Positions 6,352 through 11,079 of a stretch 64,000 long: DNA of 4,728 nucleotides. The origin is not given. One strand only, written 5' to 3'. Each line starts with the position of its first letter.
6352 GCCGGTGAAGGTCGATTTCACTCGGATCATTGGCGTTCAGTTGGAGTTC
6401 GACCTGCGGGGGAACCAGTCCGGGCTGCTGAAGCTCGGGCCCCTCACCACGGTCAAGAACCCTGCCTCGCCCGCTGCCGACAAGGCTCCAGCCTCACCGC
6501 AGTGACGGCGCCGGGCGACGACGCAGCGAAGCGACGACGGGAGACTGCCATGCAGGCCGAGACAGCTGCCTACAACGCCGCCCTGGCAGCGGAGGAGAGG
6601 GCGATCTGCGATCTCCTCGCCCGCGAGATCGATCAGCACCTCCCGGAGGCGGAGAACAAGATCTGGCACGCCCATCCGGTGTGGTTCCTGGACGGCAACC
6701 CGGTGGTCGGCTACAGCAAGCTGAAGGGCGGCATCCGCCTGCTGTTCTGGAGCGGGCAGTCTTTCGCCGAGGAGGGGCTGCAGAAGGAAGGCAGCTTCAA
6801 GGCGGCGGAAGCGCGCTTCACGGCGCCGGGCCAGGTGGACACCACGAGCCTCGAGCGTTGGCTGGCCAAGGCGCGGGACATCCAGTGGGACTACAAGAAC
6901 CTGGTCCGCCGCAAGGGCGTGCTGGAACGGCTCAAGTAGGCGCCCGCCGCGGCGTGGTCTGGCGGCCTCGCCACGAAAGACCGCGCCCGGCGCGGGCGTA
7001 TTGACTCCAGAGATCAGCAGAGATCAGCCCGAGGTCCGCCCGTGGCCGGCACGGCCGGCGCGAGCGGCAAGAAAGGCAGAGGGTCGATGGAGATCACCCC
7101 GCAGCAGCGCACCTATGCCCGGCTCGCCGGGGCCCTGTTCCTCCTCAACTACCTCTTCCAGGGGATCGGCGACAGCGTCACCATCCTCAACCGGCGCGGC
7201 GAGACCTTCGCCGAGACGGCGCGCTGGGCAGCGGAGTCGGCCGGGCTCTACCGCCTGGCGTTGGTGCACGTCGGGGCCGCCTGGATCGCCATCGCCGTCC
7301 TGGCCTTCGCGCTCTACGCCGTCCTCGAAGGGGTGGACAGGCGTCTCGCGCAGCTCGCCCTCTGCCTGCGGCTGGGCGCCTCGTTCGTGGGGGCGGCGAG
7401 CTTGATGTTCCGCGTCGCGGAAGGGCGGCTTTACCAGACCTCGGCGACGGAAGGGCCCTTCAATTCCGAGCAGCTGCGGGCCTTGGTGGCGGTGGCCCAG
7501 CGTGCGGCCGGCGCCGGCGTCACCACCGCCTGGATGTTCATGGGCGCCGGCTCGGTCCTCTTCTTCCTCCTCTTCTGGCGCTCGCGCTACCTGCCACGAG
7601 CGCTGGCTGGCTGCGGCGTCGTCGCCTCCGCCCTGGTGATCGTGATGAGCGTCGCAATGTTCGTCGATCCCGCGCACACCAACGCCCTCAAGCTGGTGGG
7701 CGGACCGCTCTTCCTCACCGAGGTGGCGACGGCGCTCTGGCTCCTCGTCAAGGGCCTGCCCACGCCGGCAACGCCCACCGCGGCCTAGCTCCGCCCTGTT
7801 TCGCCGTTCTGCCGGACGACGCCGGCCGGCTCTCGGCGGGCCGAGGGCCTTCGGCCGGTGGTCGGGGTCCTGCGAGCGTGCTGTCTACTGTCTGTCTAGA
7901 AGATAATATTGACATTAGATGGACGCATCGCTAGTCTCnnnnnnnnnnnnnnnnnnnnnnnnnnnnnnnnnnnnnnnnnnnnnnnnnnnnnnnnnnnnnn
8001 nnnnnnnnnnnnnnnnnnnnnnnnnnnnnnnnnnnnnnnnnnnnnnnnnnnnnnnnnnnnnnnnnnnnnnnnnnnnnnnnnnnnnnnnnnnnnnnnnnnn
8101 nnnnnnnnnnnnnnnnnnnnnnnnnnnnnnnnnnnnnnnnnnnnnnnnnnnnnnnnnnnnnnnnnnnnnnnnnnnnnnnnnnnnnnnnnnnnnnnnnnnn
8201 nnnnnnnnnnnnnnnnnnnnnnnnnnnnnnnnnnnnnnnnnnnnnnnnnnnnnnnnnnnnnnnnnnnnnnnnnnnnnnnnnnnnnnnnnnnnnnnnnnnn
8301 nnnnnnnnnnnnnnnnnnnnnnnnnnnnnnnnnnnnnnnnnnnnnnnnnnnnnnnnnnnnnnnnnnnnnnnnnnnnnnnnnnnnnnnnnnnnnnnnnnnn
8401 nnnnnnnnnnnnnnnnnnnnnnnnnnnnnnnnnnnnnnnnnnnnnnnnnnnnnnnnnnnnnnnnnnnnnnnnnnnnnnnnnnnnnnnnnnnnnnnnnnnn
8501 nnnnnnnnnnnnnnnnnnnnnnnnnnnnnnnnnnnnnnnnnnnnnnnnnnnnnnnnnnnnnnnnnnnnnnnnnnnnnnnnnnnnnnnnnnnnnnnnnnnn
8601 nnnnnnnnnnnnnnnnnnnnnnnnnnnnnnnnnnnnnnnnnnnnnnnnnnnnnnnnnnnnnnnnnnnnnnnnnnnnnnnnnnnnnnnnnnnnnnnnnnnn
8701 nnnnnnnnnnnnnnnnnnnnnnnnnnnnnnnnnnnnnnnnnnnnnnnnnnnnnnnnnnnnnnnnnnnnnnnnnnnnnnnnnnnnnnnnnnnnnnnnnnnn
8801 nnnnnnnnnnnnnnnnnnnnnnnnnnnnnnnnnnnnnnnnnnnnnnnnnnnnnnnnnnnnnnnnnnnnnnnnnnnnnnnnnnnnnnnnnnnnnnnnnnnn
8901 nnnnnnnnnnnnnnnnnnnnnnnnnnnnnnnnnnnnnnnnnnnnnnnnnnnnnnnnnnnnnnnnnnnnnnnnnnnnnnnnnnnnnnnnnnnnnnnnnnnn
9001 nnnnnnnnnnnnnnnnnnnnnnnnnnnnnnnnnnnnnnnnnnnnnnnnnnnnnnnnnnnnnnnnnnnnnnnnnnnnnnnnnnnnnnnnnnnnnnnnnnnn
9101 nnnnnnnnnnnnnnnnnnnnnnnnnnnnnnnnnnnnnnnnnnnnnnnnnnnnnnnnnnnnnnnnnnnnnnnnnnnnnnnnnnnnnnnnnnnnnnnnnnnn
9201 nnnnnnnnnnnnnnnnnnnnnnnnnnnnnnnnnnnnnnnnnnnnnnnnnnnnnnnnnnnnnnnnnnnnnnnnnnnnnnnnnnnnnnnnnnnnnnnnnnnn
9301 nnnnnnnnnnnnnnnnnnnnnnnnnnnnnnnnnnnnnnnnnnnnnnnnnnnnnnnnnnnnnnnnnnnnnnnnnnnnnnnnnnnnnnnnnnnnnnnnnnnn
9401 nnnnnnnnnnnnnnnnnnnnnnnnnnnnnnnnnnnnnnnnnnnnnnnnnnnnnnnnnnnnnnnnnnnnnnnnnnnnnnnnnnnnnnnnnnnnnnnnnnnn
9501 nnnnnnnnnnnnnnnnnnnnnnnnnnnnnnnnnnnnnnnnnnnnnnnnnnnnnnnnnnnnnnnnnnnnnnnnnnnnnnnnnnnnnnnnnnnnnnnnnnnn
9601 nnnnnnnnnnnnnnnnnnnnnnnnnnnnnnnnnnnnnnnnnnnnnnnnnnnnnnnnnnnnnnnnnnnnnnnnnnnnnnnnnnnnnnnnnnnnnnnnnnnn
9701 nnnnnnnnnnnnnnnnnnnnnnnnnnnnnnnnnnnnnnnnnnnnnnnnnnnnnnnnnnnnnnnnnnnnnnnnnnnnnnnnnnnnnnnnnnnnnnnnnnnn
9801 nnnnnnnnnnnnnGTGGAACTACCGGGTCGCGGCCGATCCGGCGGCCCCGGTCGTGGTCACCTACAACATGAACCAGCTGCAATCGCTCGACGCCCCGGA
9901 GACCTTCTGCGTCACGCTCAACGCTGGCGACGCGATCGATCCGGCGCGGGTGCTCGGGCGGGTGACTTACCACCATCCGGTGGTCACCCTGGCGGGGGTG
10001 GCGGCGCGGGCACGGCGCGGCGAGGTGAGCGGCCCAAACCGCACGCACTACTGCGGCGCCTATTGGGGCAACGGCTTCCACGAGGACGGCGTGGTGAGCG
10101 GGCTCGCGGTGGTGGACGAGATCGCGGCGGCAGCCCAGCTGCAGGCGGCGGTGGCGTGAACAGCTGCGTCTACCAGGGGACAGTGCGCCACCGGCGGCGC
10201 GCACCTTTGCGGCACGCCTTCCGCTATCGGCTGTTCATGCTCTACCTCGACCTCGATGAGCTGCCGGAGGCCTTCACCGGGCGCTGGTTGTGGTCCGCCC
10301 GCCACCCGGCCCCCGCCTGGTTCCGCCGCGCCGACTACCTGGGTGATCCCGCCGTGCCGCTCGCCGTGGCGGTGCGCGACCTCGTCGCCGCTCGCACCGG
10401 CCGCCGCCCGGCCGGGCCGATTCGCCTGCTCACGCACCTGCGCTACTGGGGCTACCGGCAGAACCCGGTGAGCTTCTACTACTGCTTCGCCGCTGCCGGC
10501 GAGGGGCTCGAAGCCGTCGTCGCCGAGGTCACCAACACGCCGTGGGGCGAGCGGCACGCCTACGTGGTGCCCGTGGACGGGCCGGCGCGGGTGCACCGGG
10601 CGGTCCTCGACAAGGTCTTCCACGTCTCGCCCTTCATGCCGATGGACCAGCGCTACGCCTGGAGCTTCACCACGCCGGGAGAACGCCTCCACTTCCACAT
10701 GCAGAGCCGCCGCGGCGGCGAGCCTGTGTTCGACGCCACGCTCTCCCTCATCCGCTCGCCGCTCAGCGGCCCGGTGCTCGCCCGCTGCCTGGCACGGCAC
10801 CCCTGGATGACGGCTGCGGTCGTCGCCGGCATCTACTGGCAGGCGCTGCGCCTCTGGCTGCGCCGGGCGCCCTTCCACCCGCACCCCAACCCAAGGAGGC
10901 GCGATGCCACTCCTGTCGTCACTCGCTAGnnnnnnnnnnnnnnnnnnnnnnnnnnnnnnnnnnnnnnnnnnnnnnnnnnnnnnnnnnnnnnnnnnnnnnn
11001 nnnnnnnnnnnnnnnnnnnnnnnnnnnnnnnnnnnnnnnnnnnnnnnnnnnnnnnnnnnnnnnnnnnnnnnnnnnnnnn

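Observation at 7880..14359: CarH/LitR-like B12-dependent regulator directly upstream of a seven-gene methylated/furan-fatty-acid-like lipid-modification operon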

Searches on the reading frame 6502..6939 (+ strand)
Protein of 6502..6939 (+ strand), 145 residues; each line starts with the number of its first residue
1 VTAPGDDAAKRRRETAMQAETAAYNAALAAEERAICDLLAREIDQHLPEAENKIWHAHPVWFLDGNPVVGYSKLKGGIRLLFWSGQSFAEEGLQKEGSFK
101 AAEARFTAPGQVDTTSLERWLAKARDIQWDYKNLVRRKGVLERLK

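Call 7: search_protein_families(library=pfam, proteins=[window:6502-6939:+], max_evalue=0.001)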
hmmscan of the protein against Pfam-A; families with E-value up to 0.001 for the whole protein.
window:6502-6939:+ (145 aa): 1 family
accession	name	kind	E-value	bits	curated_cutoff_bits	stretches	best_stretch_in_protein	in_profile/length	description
PF08818.16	DUF1801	-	4.8e-07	30.5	27.2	1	33-124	2-84/85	Domain of unknown function (DU1801)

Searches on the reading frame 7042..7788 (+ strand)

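Call 5: search_protein_families(library=pfam, proteins=[window:7042-7788:+], max_evalue=0.01)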
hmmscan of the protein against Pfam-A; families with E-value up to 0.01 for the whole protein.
window:7042-7788:+ (248 aa): 1 family
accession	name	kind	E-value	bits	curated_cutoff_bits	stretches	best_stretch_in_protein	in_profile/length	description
PF14329.11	DUF4386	-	2.3e-24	86.9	27.6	1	28-238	1-210/210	Domain of unknown function (DUF4386)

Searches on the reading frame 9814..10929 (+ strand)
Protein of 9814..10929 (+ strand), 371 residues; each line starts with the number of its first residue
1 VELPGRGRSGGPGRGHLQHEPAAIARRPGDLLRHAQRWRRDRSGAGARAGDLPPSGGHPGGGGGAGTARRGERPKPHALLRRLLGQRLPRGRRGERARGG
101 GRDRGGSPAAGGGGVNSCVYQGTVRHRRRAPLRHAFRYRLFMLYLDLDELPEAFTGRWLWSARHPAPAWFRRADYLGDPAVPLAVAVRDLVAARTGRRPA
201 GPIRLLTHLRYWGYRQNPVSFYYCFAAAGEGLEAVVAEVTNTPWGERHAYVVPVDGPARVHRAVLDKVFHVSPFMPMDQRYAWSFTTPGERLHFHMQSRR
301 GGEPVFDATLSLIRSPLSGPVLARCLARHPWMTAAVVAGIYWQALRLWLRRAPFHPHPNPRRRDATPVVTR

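Call 5: search_protein_families(library=pfam, proteins=[window:9814-10929:+], max_evalue=0.01)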
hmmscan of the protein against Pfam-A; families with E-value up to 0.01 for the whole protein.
window:9814-10929:+ (371 aa): 1 family
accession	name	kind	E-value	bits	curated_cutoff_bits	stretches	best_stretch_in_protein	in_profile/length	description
PF07103.16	DUF1365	-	4.7e-84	282.1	25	1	119-360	1-235/235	Protein of unknown function (DUF1365)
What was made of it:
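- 10156..10929 (+): DUF1365 protein (UfaO family), 257 aa. PF07103, 282 bits, full length (call 5).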

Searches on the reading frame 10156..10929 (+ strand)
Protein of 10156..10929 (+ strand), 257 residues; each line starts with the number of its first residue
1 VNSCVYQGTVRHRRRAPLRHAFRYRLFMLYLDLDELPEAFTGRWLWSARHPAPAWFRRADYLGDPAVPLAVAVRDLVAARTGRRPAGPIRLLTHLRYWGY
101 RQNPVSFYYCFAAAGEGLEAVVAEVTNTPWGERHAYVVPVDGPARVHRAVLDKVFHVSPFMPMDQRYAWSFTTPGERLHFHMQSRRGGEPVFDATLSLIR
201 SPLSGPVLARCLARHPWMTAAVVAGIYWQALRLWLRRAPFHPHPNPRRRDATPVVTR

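Call 52: search_protein_families(library=ncbifam, proteins=[window:10156-10929:+], max_evalue=0.00001)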
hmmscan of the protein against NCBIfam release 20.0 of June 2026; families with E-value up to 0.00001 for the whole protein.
window:10156-10929:+ (257 aa): 0 families

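Call 75: search_dna_similar(query=window:10156-10929:+, collection=plasmids, mode=protein, max_rows=15)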
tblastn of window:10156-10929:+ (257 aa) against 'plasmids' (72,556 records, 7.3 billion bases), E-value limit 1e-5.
Records with a match: 101; places in all: 106; records where one place covers at least 80% of the query: 89.
Best place of each record, by identity: <60% 101.
By first word of the organism name: Pseudoalteromonas 14; Ensifer 11; Shinella 8; Mesorhizobium 7; Acinetobacter 7; Aminobacter 6; Azospirillum 5; Rhizobium 5; Salinivibrio 4; Cupriavidus 4; and 20 more.
By predicted mobility (MOB-suite, as given by PLSDB): non-mobilizable 83; mobilizable 13; conjugative 5.
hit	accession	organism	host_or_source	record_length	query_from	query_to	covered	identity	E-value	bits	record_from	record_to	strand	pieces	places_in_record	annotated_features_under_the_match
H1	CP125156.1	Klebsiella pneumoniae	-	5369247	1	254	99%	46.7%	7e-49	179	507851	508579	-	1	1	DUF1365 domain-containing protein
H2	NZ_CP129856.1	Klebsiella pneumoniae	Homo sapiens,whole organism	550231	1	254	99%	46.7%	9e-45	167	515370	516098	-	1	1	DUF1365 domain-containing protein | cyclopropane-fatty-acyl-phospholipid synthase family protein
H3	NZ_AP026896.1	Aeromonas caviae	Microbe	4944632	3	247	95%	44.6%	1e-45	170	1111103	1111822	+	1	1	none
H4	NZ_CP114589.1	Salinivibrio kushneri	-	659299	1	249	97%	40.6%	6e-45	168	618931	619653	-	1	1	DUF1365 domain-containing protein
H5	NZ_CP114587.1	Salinivibrio kushneri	-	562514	1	249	97%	40.6%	2e-44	166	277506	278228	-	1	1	DUF1365 domain-containing protein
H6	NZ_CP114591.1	Salinivibrio kushneri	-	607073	1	249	97%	40.2%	2e-44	166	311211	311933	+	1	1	DUF1365 domain-containing protein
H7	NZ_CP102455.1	Aeromonas sp. BC14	culture,river water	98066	3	247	95%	40.7%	5e-43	162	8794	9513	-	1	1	DUF1365 domain-containing protein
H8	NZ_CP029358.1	Azospirillum thermophilum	cell culture,hot spring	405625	3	256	99%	38.8%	1e-33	135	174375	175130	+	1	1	DUF1365 domain-containing protein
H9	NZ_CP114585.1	Salinivibrio proteolyticus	-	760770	1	249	97%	38.7%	1e-43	164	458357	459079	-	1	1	DUF1365 family protein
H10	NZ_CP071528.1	Legionella lytica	Acanthamoeba castellanii,bacterial ...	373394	1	252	98%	37.9%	5e-41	157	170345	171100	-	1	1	DUF1365 domain-containing protein | cyclopropane-fatty-acyl-phospholipid synthase family protein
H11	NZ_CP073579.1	Photobacterium sp. GJ3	-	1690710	1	245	95%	37.9%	5e-35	139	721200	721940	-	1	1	record has no annotation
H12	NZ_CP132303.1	Shinella sumterensis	Homo sapiens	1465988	5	252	96%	37.1%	4e-33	134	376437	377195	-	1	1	none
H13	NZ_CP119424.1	Photobacterium sp. DA100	-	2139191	1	257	100%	35.5%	4e-39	151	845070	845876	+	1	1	none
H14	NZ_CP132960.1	Aminobacter niigataensis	cell culture,sediment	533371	1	256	100%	35.3%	4e-25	110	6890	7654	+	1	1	DUF1365 domain-containing protein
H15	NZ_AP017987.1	Aminobacter sp. SS-2016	Lotus japoicus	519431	1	256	100%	35.3%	5e-25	110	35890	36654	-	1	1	DUF1365 domain-containing protein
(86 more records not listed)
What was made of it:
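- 10156..10929 (+): 35-47% identical to annotated DUF1365 genes of proteobacterial clusters (call 75).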

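Call 76: get_annotated_region(hit=H4, flank=8000)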
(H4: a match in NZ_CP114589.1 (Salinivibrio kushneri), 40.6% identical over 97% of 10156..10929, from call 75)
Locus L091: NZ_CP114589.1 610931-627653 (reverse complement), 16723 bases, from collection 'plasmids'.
description: Salinivibrio kushneri strain TGB11 plasmid unnamed, complete sequence
organism: Salinivibrio kushneri (NCBI taxid 1908198)
taxonomy: Bacteria; Pseudomonadota; Gammaproteobacteria; Vibrionales; Vibrionaceae; Salinivibrio; Salinivibrio kushneri
host: -; source: -; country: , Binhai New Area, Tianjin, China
typing (MOB-suite, as given by PLSDB): non-mobilizable
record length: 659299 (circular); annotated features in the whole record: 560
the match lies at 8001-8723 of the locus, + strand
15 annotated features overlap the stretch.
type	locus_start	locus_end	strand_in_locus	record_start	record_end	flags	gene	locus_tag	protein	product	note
CDS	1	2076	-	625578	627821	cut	-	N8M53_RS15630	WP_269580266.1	bifunctional diguanylate cyclase/phosphodiesterase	-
CDS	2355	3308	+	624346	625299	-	-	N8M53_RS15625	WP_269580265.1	DUF523 and DUF1722 domain-containing protein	-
CDS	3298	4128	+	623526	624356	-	-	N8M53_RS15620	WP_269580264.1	MerR family transcriptional regulator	GO:0006355 - regulation of DNA-templated transcription [Evidence IEA]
CDS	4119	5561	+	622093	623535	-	phrB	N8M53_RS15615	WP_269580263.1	deoxyribodipyrimidine photo-lyase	-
CDS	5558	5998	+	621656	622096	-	-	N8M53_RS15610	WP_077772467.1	nuclear transport factor 2 family protein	-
CDS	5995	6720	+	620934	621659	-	-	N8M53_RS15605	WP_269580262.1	SDR family NAD(P)-dependent oxidoreductase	-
CDS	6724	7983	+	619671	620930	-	-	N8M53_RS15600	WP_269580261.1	NAD(P)/FAD-dependent oxidoreductase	-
CDS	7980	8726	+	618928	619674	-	-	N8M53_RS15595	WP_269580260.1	DUF1365 domain-containing protein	-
CDS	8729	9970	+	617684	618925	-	-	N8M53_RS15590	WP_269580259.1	cyclopropane-fatty-acyl-phospholipid synthase family protein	-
CDS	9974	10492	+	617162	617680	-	-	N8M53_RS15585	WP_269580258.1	DUF2878 family protein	-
CDS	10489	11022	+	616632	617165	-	-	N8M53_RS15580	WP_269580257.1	hypothetical protein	-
CDS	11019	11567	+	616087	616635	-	-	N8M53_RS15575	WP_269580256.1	DUF3833 domain-containing protein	-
CDS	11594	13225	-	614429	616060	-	-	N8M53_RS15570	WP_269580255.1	DUF2813 domain-containing protein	-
CDS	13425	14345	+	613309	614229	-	-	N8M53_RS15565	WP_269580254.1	LysR family transcriptional regulator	-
CDS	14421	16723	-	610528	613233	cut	-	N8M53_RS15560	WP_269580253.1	bifunctional acetate--CoA ligase family protein/GNAT family N-acetyltransferase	-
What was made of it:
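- Closest known: Vibrionaceae MerR-phrB-SDR-FAD oxidoreductase-DUF1365-CFA-synthase clusters. Same: A MerR-family regulator gene lies in the same orientation just upstream of the same lipid cluster (call 76).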

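Call 77: get_annotated_region(hit=H8, flank=8000)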
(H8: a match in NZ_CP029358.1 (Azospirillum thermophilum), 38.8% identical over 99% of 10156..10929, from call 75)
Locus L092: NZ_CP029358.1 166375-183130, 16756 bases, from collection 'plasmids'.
description: Azospirillum thermophilum strain CFH 70021 plasmid unnamed3
organism: Azospirillum thermophilum (NCBI taxid 2202148)
taxonomy: Bacteria; Pseudomonadota; Alphaproteobacteria; Rhodospirillales; Azospirillaceae; Azospirillum; Azospirillum thermophilum
host: -; source: cell culture,hot spring; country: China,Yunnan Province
typing (MOB-suite, as given by PLSDB): non-mobilizable
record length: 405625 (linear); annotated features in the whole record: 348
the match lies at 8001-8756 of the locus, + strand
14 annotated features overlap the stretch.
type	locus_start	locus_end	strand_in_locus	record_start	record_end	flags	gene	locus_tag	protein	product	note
CDS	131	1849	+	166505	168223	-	-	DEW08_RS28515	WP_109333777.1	solute carrier family 23 protein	GO:0055085 - transmembrane transport [Evidence IEA]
CDS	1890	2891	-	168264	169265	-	-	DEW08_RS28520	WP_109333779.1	bile acid:sodium symporter family protein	GO:0006810 - transport [Evidence IEA]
CDS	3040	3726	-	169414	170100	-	-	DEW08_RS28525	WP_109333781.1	ChrR family anti-sigma-E factor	GO:0045892 - negative regulation of DNA-templated transcription [Evidence IEA]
CDS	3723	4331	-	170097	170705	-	-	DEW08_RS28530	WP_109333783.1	sigma-70 family RNA polymerase sigma factor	GO:0006352 - DNA-templated transcription initiation [Evidence IEA]; GO:0006355 - regulation of DNA-templated ...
CDS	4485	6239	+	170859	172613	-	-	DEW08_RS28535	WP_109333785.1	thiamine pyrophosphate-dependent enzyme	-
CDS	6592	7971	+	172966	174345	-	-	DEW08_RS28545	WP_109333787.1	FAD-dependent oxidoreductase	-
CDS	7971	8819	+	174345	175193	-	-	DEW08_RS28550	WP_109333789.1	DUF1365 domain-containing protein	-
CDS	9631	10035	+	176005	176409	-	-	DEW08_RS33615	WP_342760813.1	class I SAM-dependent methyltransferase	-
CDS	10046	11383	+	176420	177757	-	-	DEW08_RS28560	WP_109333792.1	MFS transporter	GO:0055085 - transmembrane transport [Evidence IEA]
CDS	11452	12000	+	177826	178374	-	-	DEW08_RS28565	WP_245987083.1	DUF3833 domain-containing protein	-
CDS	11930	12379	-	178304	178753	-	-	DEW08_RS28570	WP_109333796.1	nuclear transport factor 2 family protein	-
CDS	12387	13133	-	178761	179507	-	-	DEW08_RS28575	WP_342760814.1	SDR family NAD(P)-dependent oxidoreductase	-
CDS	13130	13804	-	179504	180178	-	-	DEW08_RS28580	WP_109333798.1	DUF6134 family protein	-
CDS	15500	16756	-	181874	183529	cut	-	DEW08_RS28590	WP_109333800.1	thiamine pyrophosphate-binding protein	-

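Call 78: search_protein_families(library=pfam, proteins=[L091:3298-4128:+, L091:6724-7983:+, L092:6592-7971:+], max_evalue=0.001)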
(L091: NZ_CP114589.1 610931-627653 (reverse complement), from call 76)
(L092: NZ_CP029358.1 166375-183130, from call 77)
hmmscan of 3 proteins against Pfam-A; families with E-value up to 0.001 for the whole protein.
L091:3298-4128:+ (276 aa): 4 families
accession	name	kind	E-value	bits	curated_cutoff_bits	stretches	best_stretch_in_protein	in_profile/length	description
PF13411.12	MerR_1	-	1.3e-18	67.3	21.6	1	10-76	2-67/69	MerR HTH family regulatory protein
PF00376.29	MerR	-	1.3e-12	47.7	28.2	1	10-47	1-38/38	MerR family regulatory protein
PF22270.1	MlrA_helical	-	4.9e-05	23.8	27.7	1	91-160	6-74/75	Transcriptional regulator MlrA, helical domain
PF13384.12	HTH_23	-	0.00059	20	24.6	0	9-32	18-41/50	Homeodomain-like domain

L091:6724-7983:+ (419 aa): 5 families
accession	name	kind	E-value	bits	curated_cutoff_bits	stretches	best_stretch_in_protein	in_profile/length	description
PF01593.30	Amino_oxidase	-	1.7e-28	100.6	19.8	1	10-331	1-318/443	Flavin containing amine oxidoreductase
PF13450.12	NAD_binding_8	-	1.2e-15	57.9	21.9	1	5-73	1-67/68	NAD(P)-binding Rossmann-like domain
PF01266.30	DAO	-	3.3e-12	47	27.9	1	2-70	1-74/353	FAD dependent oxidoreductase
PF07992.20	Pyr_redox_2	-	2.1e-05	24.5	26.1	1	1-35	1-37/291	Pyridine nucleotide-disulphide oxidoreductase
PF00890.30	FAD_binding_2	-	0.00044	20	20.4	1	3-39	2-39/414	FAD binding domain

L092:6592-7971:+ (459 aa): 6 families
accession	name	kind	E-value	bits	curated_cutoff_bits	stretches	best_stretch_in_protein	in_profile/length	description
PF01593.30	Amino_oxidase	-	6e-26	92.2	19.8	1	27-286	1-266/443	Flavin containing amine oxidoreductase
PF13450.12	NAD_binding_8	-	2.5e-16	60.2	21.9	1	22-88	1-68/68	NAD(P)-binding Rossmann-like domain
PF01266.30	DAO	-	8.9e-13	48.9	27.9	1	20-57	2-40/353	FAD dependent oxidoreductase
PF07992.20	Pyr_redox_2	-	3.6e-06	27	26.1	0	19-51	144-177/291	Pyridine nucleotide-disulphide oxidoreductase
PF13454.12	NAD_binding_9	-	0.00018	21.9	21.8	0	239-274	117-152/155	FAD-NAD(P)-binding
PF00890.30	FAD_binding_2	-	0.00046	19.9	20.4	0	20-57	2-38/414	FAD binding domain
